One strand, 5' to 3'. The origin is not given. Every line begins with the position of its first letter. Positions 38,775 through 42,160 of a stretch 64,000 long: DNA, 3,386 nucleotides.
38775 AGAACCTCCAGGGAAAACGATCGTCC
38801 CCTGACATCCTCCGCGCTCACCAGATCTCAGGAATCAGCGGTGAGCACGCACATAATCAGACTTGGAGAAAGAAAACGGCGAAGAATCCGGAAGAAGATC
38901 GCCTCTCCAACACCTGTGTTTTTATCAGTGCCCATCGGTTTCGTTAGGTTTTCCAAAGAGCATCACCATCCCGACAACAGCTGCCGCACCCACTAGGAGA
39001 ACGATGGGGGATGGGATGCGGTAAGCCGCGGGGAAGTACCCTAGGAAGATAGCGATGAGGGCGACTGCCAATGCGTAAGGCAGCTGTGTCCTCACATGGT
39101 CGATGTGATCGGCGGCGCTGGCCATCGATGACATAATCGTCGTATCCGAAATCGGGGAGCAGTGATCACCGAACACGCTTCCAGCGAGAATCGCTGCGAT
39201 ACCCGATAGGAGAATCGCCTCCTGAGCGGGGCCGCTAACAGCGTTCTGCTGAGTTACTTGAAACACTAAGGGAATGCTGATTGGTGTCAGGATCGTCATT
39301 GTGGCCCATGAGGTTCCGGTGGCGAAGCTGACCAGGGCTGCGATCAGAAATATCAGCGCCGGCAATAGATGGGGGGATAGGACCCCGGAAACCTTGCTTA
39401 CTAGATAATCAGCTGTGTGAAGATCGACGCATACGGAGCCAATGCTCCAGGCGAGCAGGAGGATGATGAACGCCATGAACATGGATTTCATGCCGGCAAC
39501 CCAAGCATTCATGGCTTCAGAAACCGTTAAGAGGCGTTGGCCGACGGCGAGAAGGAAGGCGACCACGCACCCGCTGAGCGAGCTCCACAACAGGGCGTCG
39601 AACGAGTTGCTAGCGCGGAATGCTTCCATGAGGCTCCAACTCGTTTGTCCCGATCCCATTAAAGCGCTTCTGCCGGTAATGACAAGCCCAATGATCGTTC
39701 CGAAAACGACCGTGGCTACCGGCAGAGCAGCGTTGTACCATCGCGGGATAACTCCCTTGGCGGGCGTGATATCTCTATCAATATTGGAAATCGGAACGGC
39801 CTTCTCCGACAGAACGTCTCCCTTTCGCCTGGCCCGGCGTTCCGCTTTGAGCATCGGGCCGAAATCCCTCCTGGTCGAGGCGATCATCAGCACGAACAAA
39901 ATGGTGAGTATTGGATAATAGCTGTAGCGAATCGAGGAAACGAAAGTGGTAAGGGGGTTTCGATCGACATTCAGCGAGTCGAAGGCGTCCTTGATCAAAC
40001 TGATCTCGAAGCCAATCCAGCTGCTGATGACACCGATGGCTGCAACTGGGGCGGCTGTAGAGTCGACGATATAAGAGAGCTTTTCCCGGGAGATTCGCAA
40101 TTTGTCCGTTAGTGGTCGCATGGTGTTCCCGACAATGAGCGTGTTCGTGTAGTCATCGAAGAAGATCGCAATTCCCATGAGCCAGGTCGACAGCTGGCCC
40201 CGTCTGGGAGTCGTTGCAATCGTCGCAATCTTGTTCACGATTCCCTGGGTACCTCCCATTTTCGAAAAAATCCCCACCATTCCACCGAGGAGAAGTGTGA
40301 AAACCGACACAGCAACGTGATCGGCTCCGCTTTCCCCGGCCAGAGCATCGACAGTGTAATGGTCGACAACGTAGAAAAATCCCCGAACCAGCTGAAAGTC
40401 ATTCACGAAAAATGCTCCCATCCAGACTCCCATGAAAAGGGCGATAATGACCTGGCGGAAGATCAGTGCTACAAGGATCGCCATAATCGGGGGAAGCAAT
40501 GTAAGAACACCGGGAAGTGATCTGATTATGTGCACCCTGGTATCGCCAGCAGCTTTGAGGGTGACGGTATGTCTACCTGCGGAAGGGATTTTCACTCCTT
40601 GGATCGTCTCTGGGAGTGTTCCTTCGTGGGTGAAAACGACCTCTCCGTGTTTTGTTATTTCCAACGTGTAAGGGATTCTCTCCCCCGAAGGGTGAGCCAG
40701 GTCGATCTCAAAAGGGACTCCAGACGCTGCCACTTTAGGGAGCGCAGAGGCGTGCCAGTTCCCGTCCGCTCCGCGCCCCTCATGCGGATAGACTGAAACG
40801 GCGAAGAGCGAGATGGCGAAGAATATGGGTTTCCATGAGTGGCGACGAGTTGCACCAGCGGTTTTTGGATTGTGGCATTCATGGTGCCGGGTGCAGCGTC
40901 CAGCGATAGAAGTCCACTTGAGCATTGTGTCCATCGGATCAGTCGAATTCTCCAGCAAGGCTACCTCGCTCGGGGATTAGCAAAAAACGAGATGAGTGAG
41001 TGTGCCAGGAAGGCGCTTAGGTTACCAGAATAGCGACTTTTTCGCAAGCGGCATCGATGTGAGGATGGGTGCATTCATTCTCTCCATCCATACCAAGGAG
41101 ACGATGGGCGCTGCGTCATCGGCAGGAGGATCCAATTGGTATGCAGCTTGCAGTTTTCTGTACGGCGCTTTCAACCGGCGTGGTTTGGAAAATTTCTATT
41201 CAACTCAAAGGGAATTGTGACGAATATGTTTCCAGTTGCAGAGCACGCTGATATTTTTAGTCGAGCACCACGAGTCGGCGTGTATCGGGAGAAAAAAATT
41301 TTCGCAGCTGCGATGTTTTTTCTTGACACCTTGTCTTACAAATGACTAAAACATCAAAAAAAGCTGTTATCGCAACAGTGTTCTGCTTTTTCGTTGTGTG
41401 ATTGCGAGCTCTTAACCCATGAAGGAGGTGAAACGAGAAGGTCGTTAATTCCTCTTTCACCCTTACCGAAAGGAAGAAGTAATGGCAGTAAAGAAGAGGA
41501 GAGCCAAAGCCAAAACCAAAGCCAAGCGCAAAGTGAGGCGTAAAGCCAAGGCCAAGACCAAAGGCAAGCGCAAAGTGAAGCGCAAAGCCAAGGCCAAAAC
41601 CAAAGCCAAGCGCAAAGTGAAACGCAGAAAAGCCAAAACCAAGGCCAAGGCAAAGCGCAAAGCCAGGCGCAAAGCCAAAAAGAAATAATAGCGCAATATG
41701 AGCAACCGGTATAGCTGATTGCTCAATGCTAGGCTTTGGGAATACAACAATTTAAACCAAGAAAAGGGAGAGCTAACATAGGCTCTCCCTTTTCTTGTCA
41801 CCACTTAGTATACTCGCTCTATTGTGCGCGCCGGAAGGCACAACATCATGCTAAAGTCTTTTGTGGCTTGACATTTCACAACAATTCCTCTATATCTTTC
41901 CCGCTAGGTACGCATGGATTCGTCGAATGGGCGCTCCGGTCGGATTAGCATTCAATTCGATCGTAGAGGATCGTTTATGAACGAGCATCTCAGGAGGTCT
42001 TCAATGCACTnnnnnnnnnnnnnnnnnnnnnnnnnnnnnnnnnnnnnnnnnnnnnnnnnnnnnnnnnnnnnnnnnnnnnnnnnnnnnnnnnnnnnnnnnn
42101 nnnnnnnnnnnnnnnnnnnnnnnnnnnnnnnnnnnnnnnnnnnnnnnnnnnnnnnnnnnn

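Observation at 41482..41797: Histone-H1-like KAKA-repeat protein encoded by 42–45-nt tandem DNA repeats, with strong RBS and terminator, next to polyamine-synthesis genes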

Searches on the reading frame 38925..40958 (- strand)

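Call 8: search_protein_families(library=pfam, proteins=[window:38925-40958:-], max_evalue=0.01)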
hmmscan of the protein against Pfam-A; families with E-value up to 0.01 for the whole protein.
window:38925-40958:- (677 aa): 1 family
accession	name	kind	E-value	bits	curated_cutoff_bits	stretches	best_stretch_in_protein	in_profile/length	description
PF03553.21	Na_H_antiporter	-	3.3e-63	214.2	23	2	305-642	1-301/303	Na+/H+ antiporter family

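Call 9: search_protein_families(library=ncbifam, proteins=[window:38925-40958:-], max_evalue=1)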
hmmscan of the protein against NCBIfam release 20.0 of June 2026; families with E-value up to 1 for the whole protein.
window:38925-40958:- (677 aa): 3 families
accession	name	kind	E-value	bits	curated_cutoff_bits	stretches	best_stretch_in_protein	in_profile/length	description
NF000013.1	tet_NaH_anti_35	exception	1.2e-53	182.6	750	1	310-637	6-325/369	tetracycline efflux Na+/H+ antiporter family transporter Tet(35)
TIGR00931.1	antiport_nhaC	equivalog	4.6e-11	42.1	370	2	478-632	51-194/454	Na+/H+ antiporter NhaC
NF052307.1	ArgOrthExpArcD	equivalog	4.2e-10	39.1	650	1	482-639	75-217/469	arginine/ornithine antiporter ArcD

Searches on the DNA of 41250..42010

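Call 44: search_rna_families(source=window, start=41250, end=42010, threshold=evalue, max_evalue=5)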
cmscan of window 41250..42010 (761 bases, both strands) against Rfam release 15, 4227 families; matches with E-value up to 5: 15.
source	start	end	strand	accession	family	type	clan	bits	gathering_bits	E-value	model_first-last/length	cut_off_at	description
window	41624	41804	-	RF01808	MicX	Gene; sRNA;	-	19.8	75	0.062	1-194/194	no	MicX Vibrio cholerae sRNA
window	41751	41810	+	RF03967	mir-1270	Gene; miRNA;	-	19.5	90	0.29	1-83/83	no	mir-1270 microRNA precursor family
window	41740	41815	-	RF03616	MIR1888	Gene; miRNA;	-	18.6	72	1.2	1-101/101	no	MIR1888 microRNA precursor family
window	41759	41796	-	RF03831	mir-627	Gene; miRNA;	-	17.9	86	0.7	26-63/87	no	mir-627 microRNA precursor family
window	41755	41895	-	RF02363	Yfr11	Gene; sRNA;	-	17.9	44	4.5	1-144/144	no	Cyanobacterial functional RNA 11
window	41739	41815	-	RF03224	MIR9560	Gene; miRNA;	-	17.5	74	1.9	1-96/96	no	MIR9560 microRNA precursor family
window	41759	41796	-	RF00073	MIR156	Gene; miRNA;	-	17.2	62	1.6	1-88/88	no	mir-156 microRNA precursor family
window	41760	41793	-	RF02066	STnc320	Gene; sRNA;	-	16.4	50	3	20-49/55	no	Salmonella enterica sRNA STnc320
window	41737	41817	-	RF00690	MIR408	Gene; miRNA;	-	16.3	64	0.51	1-126/126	no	MIR408 microRNA precursor family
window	41762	41795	+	RF02066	STnc320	Gene; sRNA;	-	16.3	50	3.3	20-49/55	no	Salmonella enterica sRNA STnc320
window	41293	41391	+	RF02701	PsrR1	Gene; sRNA;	-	15.5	42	4.6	1-79/79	no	Photosynthesis regulatory RNA1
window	41433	41535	-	RF01956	NEAT1_2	Gene; lncRNA;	-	15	60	1.5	1-116/116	no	Nuclear enriched abundant transcript 1 conserved region 2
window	41754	41802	+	RF00661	mir-31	Gene; miRNA;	CL00133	14.3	51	4.7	1-83/83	no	mir-31 microRNA precursor family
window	41751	41864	+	RF01808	MicX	Gene; sRNA;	-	12.9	75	4.2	1-194/194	no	MicX Vibrio cholerae sRNA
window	41585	41607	+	RF02225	sX6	Gene; sRNA;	-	11.1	40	2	145-167/342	no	Proteobacterial sRNA sX6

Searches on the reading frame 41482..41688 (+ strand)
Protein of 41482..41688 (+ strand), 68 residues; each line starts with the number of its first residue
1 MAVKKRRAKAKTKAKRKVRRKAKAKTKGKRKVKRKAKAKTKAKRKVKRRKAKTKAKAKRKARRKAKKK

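Call 8: search_protein_families(library=pfam, proteins=[window:41482-41688:+], max_evalue=0.01)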
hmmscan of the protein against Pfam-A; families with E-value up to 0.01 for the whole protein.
window:41482-41688:+ (68 aa): 0 families

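Call 9: search_protein_families(library=ncbifam, proteins=[window:41482-41688:+], max_evalue=1)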
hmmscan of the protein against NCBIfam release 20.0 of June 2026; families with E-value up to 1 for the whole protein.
window:41482-41688:+ (68 aa): 0 families

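Call 10: find_encoding_contigs(protein=window:41482-41688:+, flank=6000, max_places=10)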
Protein window:41482-41688:+ (68 aa): 2 contigs read that carry it; 1 place shown.
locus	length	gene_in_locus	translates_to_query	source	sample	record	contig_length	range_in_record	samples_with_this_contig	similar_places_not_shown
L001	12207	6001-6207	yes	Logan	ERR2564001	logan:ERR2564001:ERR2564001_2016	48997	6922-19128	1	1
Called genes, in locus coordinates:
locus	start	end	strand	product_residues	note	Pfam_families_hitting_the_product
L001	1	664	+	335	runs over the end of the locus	PF02558:ApbA, PF08546:ApbA_C (faint)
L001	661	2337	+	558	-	PF00515:TPR_1 (faint), PF07719:TPR_2 (faint), PF12895:ANAPC3 (faint), PF13181:TPR_8 (faint), PF13428:TPR_14 (faint), PF13432:TPR_16 (faint), PF13174:TPR_6 (faint), PF14559:TPR_19 (weak), +3 more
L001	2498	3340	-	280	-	-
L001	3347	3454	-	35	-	-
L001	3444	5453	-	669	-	PF03553:Na_H_antiporter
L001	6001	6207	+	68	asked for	-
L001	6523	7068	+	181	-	PF01862:PvlArgDC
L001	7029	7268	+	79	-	-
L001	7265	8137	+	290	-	PF00491:Arginase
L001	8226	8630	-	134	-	-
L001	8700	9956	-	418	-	PF07690:MFS_1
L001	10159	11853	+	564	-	PF07728:AAA_5 (faint), PF13541:ChlI, PF05496:RuvB_N (faint), PF00158:Sigma54_activat (faint), PF01078:Mg_chelatase, PF00493:MCM, PF13335:Mg_chelatase_C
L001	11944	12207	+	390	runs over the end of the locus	PF13472:Lipase_GDSL_2 (faint)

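Call 11: find_homologous_proteins(query=window:41482-41685:+, max_evalue=0.001)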
Query window:41482-41685:+: 6164 candidates shared short words with the query, none scored E <= 0.001.

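Call 18: list_cluster_members(proteins=[window:41482-41685:+, L002:1809-2156:+])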
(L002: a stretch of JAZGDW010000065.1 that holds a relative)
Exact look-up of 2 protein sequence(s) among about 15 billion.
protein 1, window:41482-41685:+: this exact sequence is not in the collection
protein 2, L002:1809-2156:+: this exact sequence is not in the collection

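Call 38: search_protein_families(library=pfam, alignment_id=A5, max_evalue=10)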
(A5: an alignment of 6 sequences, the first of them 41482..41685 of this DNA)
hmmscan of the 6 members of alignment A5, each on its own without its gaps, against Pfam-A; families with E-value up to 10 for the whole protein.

A. member 1, window:41482-41685:+ (68 aa): 0 families

B. families by the number of members that match (of 6 scanned): 0 families

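Call 56: predict_structure(protein=window:41482-41685:+)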
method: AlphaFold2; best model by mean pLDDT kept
length: 68 residues; sequences in the alignment: 1
mean_pLDDT: 92.5   pTM: 0.46
mean pLDDT of the five models: 92.5, 92.0, 91.8, 90.5, 77.0
residues with pLDDT >= 90: 52; 70-90: 16; 50-70: 0; < 50: 0
segments of 3 or more residues with pLDDT < 50: none
pLDDT, mean of each block of 10 residues (from residue 1): 91 93 88 92 96 96 91
secondary structure, 60 per line:
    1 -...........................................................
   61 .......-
elements in order: H2-67

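Call 75: find_homologous_proteins(query=A5, max_evalue=10)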
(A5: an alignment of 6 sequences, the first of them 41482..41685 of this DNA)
Query A5 (6 sequences) (68 aa, profile of the alignment): 47 proteins with E <= 10 among 8000 candidates.
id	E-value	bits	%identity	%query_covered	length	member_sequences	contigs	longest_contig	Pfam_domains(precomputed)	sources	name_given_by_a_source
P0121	1.9e-3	36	-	-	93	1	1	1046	-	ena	-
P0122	3.3e-2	32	-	-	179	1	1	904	-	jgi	jgi:hypothetical protein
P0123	2.4e-1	30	-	-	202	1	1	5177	PF01258.24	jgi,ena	-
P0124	2.4e-1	30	-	-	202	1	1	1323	PF01258.24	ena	-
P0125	2.9e-1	29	-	-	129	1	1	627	-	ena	-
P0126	3.3e-1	29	56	26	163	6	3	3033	-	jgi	jgi:hypothetical protein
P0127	5.4e-1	28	-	-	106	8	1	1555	-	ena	-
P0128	5.6e-1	28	-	-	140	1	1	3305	PF02201.24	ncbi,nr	ncbi:MAG TPA: SWIB/MDM2 domain-containing protein, partial [bacterium]|nr:SWIB/MDM2 domain-containin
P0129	6.9e-1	28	-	-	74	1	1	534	-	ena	-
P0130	7.8e-1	28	-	-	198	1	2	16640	PF00856.34,PF21549.3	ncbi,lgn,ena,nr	ncbi:MAG: SET domain-containing protein-lysine N-methyltransferase [Gammaproteobacteria bacterium]|n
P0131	1.0e+0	28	71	25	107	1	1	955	-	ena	-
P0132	1.1e+0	27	75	22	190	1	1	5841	PF21831.2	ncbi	ncbi:MAG TPA: hypothetical protein VIU61_28285 [Kofleriaceae bacterium]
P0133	1.1e+0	27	-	-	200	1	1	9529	PF01258.24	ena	-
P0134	1.3e+0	27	-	-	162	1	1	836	-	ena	-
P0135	1.5e+0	27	-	-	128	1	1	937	-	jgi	jgi:hypothetical protein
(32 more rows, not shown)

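Call 77: find_encoding_contigs(protein=P0121, flank=2000, max_places=2)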
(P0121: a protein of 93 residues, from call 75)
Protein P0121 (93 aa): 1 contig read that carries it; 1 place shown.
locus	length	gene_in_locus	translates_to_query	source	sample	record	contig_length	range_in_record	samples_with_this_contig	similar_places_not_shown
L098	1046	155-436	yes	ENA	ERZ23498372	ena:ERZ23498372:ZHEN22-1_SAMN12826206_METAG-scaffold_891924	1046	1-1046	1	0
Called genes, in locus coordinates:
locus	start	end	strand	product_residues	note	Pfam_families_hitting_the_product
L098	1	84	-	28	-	?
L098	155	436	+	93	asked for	-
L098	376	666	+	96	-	-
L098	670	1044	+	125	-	?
